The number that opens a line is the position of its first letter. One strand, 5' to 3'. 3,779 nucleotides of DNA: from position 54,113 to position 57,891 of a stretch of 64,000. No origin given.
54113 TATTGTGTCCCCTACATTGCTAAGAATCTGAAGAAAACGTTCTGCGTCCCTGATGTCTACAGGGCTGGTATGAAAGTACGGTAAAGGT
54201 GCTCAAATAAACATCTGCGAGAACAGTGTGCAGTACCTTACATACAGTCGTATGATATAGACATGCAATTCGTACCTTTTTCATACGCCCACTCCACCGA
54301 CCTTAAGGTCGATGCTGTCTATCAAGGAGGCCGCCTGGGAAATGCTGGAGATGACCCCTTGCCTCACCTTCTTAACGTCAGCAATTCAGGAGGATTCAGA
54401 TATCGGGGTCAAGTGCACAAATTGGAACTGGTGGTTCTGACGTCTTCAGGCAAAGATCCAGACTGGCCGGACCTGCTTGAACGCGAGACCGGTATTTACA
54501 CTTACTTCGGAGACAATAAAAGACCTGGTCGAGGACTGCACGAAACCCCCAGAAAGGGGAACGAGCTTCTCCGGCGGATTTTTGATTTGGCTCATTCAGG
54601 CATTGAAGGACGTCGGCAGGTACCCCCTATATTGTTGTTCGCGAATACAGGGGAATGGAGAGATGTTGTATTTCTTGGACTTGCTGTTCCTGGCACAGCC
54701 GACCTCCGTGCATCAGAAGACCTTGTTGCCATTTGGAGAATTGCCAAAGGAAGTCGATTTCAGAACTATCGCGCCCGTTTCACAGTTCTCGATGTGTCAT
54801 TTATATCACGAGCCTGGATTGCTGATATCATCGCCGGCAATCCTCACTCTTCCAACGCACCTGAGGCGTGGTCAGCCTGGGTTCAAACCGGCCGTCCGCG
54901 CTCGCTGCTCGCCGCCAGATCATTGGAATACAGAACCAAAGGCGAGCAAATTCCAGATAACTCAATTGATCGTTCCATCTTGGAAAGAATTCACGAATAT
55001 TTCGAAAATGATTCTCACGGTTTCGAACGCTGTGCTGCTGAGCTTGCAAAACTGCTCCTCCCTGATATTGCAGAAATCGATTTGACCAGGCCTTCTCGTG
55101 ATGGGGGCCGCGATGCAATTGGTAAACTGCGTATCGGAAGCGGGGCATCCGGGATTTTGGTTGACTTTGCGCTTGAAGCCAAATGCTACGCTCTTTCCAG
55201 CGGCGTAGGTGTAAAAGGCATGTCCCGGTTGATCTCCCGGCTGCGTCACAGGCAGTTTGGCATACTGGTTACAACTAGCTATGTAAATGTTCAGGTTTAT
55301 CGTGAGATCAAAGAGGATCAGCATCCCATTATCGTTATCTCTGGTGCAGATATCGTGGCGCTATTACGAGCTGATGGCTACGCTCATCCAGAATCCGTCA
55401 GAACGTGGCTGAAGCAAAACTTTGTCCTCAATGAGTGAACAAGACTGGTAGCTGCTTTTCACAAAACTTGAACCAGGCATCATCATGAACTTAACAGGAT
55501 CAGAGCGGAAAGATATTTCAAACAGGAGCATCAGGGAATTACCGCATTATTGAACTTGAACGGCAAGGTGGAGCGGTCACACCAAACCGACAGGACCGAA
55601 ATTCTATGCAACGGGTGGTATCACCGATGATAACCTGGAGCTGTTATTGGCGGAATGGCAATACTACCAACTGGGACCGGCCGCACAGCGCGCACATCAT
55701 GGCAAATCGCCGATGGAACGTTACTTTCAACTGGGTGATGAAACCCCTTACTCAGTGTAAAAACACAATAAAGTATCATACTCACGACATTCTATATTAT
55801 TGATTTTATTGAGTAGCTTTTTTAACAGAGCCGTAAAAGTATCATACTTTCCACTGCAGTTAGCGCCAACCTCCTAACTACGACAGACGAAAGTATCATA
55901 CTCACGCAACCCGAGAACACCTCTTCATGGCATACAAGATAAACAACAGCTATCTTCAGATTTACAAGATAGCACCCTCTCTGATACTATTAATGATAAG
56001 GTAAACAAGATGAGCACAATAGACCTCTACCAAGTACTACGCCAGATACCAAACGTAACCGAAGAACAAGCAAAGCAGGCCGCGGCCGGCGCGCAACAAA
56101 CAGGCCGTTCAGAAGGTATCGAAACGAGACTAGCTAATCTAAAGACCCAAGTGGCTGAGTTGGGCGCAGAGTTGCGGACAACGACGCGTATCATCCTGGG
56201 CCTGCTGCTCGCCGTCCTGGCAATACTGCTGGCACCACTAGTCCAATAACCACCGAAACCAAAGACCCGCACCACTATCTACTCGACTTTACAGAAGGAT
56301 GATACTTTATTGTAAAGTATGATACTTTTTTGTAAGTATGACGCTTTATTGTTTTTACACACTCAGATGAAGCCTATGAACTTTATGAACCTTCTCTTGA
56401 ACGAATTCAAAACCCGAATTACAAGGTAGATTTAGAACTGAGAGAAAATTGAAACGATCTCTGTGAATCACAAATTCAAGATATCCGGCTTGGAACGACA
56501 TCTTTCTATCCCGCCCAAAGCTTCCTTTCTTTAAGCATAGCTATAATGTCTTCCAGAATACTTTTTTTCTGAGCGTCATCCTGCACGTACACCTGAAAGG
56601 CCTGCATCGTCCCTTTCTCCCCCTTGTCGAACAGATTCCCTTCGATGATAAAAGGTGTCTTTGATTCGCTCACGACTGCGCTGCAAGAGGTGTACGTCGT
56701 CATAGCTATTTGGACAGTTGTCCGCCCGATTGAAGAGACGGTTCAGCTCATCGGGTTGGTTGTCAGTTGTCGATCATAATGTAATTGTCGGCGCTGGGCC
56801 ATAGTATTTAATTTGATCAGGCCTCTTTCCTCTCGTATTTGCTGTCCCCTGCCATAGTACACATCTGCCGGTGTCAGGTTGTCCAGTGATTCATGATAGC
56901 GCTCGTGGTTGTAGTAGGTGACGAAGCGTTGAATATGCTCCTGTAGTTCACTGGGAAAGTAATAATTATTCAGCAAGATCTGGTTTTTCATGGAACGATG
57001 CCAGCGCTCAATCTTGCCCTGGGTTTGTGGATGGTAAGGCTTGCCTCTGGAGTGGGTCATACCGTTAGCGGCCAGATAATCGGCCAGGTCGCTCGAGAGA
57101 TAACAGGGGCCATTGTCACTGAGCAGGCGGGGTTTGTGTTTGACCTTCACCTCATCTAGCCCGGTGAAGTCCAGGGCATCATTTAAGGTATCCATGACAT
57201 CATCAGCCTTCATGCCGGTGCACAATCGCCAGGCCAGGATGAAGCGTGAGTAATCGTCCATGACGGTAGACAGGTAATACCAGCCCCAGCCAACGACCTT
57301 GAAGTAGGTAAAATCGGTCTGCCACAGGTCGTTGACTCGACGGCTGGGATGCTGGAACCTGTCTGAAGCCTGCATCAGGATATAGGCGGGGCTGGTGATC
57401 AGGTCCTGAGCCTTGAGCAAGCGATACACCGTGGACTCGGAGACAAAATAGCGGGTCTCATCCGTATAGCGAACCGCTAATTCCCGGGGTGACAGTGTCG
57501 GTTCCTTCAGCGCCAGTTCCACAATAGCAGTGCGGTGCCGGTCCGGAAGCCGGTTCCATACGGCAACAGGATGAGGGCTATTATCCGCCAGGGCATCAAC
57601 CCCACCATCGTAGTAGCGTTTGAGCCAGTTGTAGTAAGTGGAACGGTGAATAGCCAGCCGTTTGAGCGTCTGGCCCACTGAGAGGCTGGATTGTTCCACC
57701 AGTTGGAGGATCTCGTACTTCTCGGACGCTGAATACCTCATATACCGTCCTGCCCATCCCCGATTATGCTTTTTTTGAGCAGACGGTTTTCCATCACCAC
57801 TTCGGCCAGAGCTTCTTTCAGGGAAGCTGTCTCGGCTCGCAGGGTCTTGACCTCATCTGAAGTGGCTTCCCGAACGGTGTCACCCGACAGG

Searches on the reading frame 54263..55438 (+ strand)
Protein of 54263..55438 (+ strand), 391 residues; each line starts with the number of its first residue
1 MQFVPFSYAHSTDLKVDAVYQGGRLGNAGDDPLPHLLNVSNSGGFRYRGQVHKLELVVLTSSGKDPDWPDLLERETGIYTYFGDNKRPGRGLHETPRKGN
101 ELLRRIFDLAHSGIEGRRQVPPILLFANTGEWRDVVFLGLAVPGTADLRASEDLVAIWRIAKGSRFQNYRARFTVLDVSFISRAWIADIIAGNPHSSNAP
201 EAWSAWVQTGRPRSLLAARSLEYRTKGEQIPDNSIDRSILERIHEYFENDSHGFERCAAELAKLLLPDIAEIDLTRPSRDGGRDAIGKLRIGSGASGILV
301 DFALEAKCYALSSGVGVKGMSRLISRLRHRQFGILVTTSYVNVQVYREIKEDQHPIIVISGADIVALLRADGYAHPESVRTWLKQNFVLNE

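Call 25: search_protein_families(library=pfam, proteins=[window:54263-55438:+], max_evalue=0.00001)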
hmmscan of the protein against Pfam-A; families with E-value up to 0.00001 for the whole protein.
window:54263-55438:+ (391 aa): 2 families
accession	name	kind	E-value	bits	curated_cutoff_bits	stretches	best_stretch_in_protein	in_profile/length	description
PF18062.7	RE_AspBHI_N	-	2e-64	217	27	1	27-210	3-184/185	Restriction endonuclease AspBHI N-terminal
PF04471.18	Mrr_cat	-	4.9e-11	43.2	21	1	250-368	5-115/115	Restriction endonuclease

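Call 53: search_protein_families(library=padloc, proteins=[window:54263-55438:+], max_evalue=0.00001)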
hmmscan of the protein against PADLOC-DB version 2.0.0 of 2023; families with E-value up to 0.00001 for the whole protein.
window:54263-55438:+ (391 aa): 3 families
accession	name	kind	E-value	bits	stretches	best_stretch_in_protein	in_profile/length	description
PDLC03203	mREase_II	-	5.7e-160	530.8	1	1-387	1-390/393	Type II methyl-directed restriction enzyme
PDLC03206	mREase_II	-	2e-36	123.5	1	67-371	81-399/434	Type II methyl-directed restriction enzyme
PDLC04806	PDC-S02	-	6.1e-07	27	1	230-383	169-315/324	-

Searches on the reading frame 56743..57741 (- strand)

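Call 25: search_protein_families(library=pfam, proteins=[window:56743-57741:-], max_evalue=0.00001)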
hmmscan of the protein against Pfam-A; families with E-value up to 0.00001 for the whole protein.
window:56743-57741:- (332 aa): 6 families
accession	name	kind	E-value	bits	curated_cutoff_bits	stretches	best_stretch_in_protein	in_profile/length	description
PF00665.32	rve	-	3.2e-26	92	32.6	1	134-238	2-102/102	Integrase core domain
PF13683.12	rve_3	-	2.6e-15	56.3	26.5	1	227-291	2-67/67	Integrase core domain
PF13565.12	HTH_32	-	2.4e-14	54.1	33.7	1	35-109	1-73/73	Homeodomain-like domain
PF13384.12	HTH_23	-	2.1e-11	43.7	24.6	1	4-51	3-49/50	Homeodomain-like domain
PF13551.12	HTH_29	-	1.6e-08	35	28.1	1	10-65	3-58/64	Winged helix-turn helix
PF13518.12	HTH_28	-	1.7e-08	34.8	25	1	7-55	1-48/52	Helix-turn-helix domain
